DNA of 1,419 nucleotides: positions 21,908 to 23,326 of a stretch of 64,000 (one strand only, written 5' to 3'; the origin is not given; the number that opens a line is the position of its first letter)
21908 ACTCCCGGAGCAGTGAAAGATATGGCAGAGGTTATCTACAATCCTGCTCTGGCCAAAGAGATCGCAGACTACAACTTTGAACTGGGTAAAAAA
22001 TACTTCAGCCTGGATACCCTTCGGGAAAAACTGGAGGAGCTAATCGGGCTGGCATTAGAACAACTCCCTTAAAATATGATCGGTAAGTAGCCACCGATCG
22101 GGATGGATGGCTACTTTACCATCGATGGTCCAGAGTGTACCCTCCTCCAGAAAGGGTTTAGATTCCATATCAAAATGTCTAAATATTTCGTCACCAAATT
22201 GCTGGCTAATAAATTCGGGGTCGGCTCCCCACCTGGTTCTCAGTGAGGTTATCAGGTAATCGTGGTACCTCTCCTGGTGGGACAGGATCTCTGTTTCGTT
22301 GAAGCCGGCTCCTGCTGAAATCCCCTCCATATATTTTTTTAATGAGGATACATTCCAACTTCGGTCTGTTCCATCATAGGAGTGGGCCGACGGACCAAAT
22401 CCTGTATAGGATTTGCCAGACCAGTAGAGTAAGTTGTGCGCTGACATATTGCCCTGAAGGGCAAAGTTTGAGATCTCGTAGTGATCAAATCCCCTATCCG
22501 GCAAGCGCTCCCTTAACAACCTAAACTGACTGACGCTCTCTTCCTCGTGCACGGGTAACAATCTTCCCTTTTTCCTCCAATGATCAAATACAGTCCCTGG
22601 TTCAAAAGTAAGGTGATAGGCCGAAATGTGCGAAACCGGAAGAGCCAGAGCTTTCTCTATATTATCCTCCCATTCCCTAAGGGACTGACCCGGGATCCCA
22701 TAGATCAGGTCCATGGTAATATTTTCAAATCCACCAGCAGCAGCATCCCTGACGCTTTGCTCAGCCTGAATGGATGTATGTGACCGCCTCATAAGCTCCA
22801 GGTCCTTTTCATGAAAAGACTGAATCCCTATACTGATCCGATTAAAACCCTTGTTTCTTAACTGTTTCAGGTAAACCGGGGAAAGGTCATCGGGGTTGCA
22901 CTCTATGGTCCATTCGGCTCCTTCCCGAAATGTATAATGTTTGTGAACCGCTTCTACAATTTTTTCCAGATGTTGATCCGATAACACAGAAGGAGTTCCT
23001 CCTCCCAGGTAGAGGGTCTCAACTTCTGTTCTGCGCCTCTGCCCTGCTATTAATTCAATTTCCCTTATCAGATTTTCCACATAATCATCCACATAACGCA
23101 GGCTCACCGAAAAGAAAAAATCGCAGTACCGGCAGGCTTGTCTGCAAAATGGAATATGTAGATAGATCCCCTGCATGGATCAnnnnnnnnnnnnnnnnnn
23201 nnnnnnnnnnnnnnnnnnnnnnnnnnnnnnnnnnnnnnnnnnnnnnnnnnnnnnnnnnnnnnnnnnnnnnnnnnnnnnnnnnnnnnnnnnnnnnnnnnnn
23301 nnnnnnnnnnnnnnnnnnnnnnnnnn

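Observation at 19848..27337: Candidate glycosylation locus: two paralogous GT4-like modules converging on hemW, the small one co-transcribed with a membrane coiled-coil protein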

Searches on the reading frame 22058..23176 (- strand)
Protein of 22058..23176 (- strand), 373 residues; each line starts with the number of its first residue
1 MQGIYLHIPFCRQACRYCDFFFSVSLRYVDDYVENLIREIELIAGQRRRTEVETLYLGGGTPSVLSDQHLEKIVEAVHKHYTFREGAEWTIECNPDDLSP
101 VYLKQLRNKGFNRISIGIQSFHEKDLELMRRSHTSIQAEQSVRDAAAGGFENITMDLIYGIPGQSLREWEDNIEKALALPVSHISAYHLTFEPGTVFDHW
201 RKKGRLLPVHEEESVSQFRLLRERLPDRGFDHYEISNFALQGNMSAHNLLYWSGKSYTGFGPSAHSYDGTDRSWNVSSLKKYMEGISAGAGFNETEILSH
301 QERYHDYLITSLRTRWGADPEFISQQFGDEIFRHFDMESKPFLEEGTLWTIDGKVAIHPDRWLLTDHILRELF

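Call 4: search_protein_families(library=pfam, proteins=[window:22058-23176:-], max_evalue=0.01)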
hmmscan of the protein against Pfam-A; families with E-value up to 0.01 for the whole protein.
window:22058-23176:- (373 aa): 2 families
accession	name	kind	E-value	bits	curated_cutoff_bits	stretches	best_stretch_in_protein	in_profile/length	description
PF04055.27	Radical_SAM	-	4.9e-26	92.3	29.5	1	6-174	2-164/166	Radical SAM superfamily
PF06969.22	HemN_C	-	3e-06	27.6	24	1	298-349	1-52/67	HemN C-terminal domain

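Call 5: search_protein_families(library=ncbifam, proteins=[window:22058-23176:-], max_evalue=0.01)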
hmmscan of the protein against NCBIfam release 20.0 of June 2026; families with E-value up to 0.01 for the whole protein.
window:22058-23176:- (373 aa): 27 families (the best 25 are shown)
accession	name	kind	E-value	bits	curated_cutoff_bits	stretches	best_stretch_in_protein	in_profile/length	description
TIGR00539.1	hemN_rel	equivalog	1.3e-79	267.9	205.4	1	4-359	3-356/361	radical SAM family heme chaperone HemW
NF005133.0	PRK06582.1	equivalog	4.1e-61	207.2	597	1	4-370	14-386/390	coproporphyrinogen III oxidase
NF006067.1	PRK08208.1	equivalog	8.3e-51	173.3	380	1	4-355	38-397/427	STM4012 family radical SAM protein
TIGR04107.1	rSAM_HutW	equivalog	3.2e-49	167.9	400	1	4-291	42-334/419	heme anaerobic degradation radical SAM methyltransferase ChuW/HutW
NF004567.0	PRK05904.1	equivalog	2.2e-47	162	355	1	4-317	9-307/353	coproporphyrinogen III oxidase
TIGR03994.1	rSAM_HemZ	equivalog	1.8e-43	149.2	321.4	1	4-230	87-315/401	coproporphyrinogen dehydrogenase HemZ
TIGR00538.1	hemN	equivalog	3.6e-39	134.9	324.95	1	4-229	52-279/454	oxygen-independent coproporphyrinogen III oxidase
NF006064.0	PRK08207.2-2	equivalog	2.5e-33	115.8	504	1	3-194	146-343/465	coproporphyrinogen III oxidase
NF006060.0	PRK08207.1-3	equivalog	5.5e-32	111.2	653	1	3-184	151-339/477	coproporphyrinogen III oxidase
NF006385.0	PRK08629.1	equivalog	2.5e-31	108.9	355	1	4-291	55-332/439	coproporphyrinogen III oxidase family protein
NF006061.0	PRK08207.1-4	equivalog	2.1e-24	86.2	702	1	4-192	176-371/501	coproporphyrinogen III oxidase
NF006066.0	PRK08207.2-5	equivalog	1.3e-23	83.4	1117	1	4-193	193-388/518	coproporphyrinogen III oxidase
NF006062.0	PRK08207.1-5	equivalog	3.8e-22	78.8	1007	1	4-197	151-351/476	coproporphyrinogen III oxidase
NF006059.0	PRK08207.1-1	equivalog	1.8e-21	76.4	1012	1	4-192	174-369/496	coproporphyrinogen III oxidase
NF006063.0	PRK08207.2-1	equivalog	1.1e-20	73.7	1074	1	4-175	195-372/518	coproporphyrinogen III oxidase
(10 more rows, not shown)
